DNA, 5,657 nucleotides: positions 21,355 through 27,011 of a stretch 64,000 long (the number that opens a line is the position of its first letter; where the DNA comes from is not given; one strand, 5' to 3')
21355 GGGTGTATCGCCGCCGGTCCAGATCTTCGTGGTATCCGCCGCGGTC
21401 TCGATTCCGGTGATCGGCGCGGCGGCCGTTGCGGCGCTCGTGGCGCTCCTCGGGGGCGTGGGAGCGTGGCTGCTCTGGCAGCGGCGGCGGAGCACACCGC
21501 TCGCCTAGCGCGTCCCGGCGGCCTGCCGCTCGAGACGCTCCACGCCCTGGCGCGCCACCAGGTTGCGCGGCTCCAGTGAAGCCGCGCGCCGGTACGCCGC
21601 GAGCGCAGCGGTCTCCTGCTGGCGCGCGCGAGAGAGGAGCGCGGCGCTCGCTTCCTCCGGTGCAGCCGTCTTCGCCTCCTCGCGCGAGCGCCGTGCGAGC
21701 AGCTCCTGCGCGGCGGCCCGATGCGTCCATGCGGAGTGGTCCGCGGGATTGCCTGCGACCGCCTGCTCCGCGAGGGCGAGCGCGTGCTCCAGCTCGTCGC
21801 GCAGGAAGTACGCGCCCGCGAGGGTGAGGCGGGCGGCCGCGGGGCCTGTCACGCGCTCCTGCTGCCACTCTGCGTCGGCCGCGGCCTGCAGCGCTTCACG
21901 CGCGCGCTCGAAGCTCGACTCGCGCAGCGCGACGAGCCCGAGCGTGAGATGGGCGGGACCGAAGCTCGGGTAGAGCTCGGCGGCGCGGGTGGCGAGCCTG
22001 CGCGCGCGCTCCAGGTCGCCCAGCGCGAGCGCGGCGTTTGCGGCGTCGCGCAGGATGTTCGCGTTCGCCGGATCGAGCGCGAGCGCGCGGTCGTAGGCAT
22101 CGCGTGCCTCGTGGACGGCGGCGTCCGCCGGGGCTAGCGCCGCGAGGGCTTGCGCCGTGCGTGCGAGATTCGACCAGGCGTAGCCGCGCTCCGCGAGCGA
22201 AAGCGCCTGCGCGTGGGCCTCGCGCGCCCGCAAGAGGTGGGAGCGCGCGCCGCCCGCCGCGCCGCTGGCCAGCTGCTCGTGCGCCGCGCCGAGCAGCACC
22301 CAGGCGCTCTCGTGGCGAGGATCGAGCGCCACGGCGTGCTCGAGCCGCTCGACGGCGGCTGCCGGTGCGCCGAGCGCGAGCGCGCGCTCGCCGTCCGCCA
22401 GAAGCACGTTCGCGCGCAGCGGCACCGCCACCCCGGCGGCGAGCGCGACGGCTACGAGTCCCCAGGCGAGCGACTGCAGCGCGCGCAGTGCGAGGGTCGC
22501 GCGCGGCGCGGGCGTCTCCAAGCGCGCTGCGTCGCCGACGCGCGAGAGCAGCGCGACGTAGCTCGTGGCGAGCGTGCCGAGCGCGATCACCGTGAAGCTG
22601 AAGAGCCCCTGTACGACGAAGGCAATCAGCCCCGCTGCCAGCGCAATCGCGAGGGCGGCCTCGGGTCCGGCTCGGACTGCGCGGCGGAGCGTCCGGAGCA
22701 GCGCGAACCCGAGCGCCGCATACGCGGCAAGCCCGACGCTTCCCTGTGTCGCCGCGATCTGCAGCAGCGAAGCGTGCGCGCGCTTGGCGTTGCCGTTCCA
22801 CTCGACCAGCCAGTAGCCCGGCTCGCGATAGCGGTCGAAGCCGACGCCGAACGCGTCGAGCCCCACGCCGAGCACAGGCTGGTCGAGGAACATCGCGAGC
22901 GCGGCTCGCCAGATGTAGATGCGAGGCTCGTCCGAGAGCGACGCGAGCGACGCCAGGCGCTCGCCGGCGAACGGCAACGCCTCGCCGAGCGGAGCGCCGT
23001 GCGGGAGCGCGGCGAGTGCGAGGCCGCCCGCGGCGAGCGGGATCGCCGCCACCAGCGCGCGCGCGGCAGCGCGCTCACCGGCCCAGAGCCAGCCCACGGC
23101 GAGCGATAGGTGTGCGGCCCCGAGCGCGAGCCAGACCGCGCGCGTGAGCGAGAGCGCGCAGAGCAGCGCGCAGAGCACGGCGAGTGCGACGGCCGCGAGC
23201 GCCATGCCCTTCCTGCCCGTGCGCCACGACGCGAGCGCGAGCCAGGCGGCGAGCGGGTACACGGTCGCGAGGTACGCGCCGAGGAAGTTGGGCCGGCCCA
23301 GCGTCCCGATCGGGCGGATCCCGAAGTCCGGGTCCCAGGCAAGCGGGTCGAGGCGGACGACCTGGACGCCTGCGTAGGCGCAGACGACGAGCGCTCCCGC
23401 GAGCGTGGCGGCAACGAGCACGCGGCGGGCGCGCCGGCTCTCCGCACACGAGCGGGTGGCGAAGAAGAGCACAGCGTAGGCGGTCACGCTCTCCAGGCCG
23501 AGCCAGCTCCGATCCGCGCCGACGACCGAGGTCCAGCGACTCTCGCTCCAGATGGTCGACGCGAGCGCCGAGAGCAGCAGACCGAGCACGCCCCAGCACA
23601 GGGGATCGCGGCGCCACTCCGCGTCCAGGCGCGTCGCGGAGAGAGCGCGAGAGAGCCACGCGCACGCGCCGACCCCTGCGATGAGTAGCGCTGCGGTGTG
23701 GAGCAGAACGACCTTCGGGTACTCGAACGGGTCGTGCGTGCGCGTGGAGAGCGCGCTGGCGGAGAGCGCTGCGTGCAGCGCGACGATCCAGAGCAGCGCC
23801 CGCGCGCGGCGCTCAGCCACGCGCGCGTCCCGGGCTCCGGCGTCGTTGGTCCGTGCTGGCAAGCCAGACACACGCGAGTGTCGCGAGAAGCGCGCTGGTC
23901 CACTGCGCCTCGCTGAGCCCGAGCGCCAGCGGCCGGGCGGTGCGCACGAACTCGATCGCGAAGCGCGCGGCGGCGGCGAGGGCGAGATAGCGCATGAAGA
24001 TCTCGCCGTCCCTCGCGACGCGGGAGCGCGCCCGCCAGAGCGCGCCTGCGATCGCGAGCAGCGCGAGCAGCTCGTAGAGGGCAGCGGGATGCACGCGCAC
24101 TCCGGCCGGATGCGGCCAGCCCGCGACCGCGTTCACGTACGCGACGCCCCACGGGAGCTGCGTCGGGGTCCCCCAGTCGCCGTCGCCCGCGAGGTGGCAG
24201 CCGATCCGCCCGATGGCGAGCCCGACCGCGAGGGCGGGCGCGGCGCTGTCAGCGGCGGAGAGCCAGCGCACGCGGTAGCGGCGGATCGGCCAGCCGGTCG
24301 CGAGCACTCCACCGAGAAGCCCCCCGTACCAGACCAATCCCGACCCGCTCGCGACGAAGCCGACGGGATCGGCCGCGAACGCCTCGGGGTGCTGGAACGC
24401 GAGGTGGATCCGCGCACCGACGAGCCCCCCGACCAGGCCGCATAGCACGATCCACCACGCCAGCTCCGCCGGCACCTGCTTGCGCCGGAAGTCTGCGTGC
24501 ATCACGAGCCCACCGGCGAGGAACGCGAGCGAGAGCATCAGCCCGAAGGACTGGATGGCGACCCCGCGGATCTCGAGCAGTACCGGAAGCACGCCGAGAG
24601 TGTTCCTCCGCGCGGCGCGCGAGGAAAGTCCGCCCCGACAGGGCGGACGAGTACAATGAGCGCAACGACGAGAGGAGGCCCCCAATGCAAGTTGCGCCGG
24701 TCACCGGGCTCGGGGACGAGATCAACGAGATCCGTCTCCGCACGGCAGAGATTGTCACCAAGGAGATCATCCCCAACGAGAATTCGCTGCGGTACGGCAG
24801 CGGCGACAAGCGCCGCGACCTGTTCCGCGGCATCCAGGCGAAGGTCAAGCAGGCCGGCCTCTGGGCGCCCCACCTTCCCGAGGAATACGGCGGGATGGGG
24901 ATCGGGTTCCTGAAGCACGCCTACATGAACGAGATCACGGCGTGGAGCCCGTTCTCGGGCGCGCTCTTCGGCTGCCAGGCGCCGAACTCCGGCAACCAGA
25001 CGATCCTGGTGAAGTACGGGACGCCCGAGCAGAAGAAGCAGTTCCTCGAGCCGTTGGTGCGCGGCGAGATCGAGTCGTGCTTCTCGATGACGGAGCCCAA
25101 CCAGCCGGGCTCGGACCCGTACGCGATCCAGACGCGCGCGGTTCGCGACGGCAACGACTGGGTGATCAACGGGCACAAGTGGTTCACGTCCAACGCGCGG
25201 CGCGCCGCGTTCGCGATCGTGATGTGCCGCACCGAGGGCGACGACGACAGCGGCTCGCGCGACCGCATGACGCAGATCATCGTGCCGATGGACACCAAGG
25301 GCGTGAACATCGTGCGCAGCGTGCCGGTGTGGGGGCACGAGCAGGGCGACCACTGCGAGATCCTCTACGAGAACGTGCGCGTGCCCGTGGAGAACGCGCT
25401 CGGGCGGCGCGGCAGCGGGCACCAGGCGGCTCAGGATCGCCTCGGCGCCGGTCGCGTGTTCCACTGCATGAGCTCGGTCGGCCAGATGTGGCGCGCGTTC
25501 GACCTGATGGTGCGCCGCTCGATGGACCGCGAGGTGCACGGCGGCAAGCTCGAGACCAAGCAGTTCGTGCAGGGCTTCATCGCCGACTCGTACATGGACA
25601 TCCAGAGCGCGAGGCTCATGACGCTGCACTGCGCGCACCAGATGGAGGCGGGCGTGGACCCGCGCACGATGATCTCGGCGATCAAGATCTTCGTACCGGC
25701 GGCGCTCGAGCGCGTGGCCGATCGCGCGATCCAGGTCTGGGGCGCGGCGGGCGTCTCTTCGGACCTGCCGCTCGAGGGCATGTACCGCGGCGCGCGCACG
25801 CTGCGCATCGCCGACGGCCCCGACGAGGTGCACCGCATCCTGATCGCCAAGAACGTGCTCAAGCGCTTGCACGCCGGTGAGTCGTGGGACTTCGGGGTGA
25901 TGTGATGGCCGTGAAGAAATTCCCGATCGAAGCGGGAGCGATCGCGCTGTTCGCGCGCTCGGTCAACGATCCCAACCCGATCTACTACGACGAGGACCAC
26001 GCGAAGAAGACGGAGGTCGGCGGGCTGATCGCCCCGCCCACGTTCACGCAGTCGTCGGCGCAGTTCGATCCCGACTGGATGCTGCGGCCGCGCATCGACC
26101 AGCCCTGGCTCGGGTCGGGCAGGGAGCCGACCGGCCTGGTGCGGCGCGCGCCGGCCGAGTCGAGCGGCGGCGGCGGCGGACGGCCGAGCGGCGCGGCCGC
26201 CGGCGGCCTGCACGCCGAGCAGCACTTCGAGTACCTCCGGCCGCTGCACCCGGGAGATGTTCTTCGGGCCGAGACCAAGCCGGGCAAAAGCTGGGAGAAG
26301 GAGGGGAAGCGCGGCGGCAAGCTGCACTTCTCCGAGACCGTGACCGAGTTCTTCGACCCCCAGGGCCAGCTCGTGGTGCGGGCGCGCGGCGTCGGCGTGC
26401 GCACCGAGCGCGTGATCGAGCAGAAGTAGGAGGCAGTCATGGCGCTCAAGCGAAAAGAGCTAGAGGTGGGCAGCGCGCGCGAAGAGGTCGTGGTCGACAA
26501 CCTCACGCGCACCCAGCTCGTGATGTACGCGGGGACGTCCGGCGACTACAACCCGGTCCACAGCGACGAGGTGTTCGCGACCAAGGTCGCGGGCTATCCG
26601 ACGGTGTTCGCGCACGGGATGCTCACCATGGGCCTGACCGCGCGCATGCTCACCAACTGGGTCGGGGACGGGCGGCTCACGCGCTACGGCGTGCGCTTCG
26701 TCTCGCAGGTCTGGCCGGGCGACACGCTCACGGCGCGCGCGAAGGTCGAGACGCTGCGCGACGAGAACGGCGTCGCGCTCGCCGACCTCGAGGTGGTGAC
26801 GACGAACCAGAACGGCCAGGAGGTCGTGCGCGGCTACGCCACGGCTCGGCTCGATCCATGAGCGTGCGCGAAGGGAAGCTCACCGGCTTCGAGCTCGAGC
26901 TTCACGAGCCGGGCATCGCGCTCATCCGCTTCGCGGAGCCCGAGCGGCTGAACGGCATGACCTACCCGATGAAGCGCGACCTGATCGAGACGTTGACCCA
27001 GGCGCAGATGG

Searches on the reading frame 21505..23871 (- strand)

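Call 50: search_protein_families(library=pfam, proteins=[window:21505-23871:-], max_evalue=0.001)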
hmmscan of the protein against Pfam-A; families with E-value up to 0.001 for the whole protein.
window:21505-23871:- (788 aa): 6 families
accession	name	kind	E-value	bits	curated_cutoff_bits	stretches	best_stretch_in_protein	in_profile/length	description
PF04932.20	Wzy_C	-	5.7e-16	59.1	31.7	1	230-384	2-148/149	O-Antigen ligase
PF13431.12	TPR_17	-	1.3e-07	31.8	24.4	0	592-624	1-33/34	Tetratricopeptide repeat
PF13414.12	TPR_11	-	4.6e-07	29.9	26.8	0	588-618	12-42/42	TPR repeat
PF01239.28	PPTA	-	6.2e-07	29.2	29.5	0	694-719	1-26/32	Protein prenyltransferase alpha subunit repeat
PF14559.12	TPR_19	-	7.4e-06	26.6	25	1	587-636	8-57/68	Tetratricopeptide repeat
PF13428.12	TPR_14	-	0.00058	20.7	23.5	0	679-720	2-43/44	Tetratricopeptide repeat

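Call 84: search_protein_families(library=ncbifam, proteins=[window:21505-23871:-], max_evalue=10)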
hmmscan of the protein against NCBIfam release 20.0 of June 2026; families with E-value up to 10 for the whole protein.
window:21505-23871:- (788 aa): 10 families
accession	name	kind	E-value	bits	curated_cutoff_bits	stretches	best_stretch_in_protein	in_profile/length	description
TIGR00947.1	2A73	equivalog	7.6e-15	54.8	366.4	1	88-424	65-399/425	IctB family putative bicarbonate transporter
TIGR02917.1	PEP_TPR_lipo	equivalog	1.4e-08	33.1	312.2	1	570-775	331-537/899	XrtA/PEP-CTERM system TPR-repeat protein PrsT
TIGR03097.1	PEP_O_lig_1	hypoth_equivalog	6.2e-08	31.9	188.1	1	191-424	164-384/408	putative O-glycosylation ligase, exosortase A system-associated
TIGR02521.1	type_IV_pilW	equivalog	9e-06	25.4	154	3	676-725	29-78/234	type IV pilus biogenesis/stability protein PilW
NF040959.1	MamA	equivalog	6.6e-05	22.4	200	1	597-717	64-178/204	magnetosome protein MamA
NF033762.1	social_mot_Tgl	equivalog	0.0027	17.1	225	1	576-710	37-168/252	social motility TPR repeat lipoprotein Tgl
TIGR02552.1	LcrH_SycD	equivalog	0.017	14.8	104.8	1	574-631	56-113/136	SycD/LcrH family type III secretion system chaperone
TIGR00990.1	3a0801s09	subfamily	0.026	13.2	757.25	1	584-659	379-454/615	mitochondrial import receptor subunit TOM70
NF033920.0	C39_PA2778_fam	equivalog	1.9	7.8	150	1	546-634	166-254/255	PA2778 family cysteine peptidase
NF040561.1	PrimPol_Msp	equivalog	7.7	4.9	200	0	553-645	7-99/515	CRISPR-associated primase-polymerase type A1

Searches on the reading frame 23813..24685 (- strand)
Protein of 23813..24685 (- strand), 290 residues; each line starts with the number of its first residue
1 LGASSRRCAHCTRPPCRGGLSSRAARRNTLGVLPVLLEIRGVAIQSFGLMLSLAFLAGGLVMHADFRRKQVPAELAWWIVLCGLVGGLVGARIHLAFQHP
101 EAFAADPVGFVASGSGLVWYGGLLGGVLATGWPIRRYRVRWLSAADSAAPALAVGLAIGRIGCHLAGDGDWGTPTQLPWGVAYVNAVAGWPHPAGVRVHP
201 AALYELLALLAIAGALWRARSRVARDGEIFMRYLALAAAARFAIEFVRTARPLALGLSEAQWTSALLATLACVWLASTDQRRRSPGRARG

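Call 50: search_protein_families(library=pfam, proteins=[window:23813-24685:-], max_evalue=0.001)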
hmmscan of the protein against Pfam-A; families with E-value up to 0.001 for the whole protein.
window:23813-24685:- (290 aa): 1 family
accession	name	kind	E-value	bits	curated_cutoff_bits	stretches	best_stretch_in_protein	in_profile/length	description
PF01790.23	LGT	-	3.3e-43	148.2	24.9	1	34-275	1-238/240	Prolipoprotein diacylglyceryl transferase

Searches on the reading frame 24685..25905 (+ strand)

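Call 49: search_protein_families(library=pfam, proteins=[window:24685-25905:+], max_evalue=0.001)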
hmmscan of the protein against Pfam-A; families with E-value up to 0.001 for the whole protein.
window:24685-25905:+ (406 aa): 4 families
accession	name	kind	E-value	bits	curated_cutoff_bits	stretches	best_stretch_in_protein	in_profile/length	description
PF00441.29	Acyl-CoA_dh_1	-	3.8e-35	121.7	22.4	1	243-392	1-150/150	Acyl-CoA dehydrogenase, C-terminal domain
PF02770.24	Acyl-CoA_dh_M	-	2.1e-23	82.8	33.3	1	132-231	1-97/97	Acyl-CoA dehydrogenase, middle domain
PF02771.21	Acyl-CoA_dh_N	-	5.2e-16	59.5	22.9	1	11-128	2-113/113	Acyl-CoA dehydrogenase, N-terminal domain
PF08028.16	Acyl-CoA_dh_2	-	1.3e-05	25.9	22.7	1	260-374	3-127/134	Acyl-CoA dehydrogenase, C-terminal domain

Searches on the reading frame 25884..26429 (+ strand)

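Call 49: search_protein_families(library=pfam, proteins=[window:25884-26429:+], max_evalue=0.001)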
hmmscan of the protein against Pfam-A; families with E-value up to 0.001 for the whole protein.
window:25884-26429:+ (181 aa): 2 families
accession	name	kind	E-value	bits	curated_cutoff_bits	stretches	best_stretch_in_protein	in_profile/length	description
PF13452.11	FAS1_DH_region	-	2.4e-18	67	22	2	6-63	5-61/132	FAS1-like, dehydratase domain region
PF01575.25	MaoC_dehydratas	-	0.00012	22.1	27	0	9-58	12-61/123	MaoC like domain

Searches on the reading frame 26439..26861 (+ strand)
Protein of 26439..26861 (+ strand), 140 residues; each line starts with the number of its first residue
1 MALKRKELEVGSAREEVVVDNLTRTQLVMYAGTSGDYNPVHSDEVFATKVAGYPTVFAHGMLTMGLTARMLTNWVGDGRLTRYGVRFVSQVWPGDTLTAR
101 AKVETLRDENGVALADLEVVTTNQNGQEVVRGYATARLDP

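Call 49: search_protein_families(library=pfam, proteins=[window:26439-26861:+], max_evalue=0.001)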
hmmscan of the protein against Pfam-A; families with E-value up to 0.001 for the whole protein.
window:26439-26861:+ (140 aa): 2 families
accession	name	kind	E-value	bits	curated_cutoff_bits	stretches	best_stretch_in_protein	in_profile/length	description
PF01575.25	MaoC_dehydratas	-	1.6e-24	86.3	27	1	12-109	8-107/123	MaoC like domain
PF13452.11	FAS1_DH_region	-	1.2e-07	32.4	22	1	18-130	10-130/132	FAS1-like, dehydratase domain region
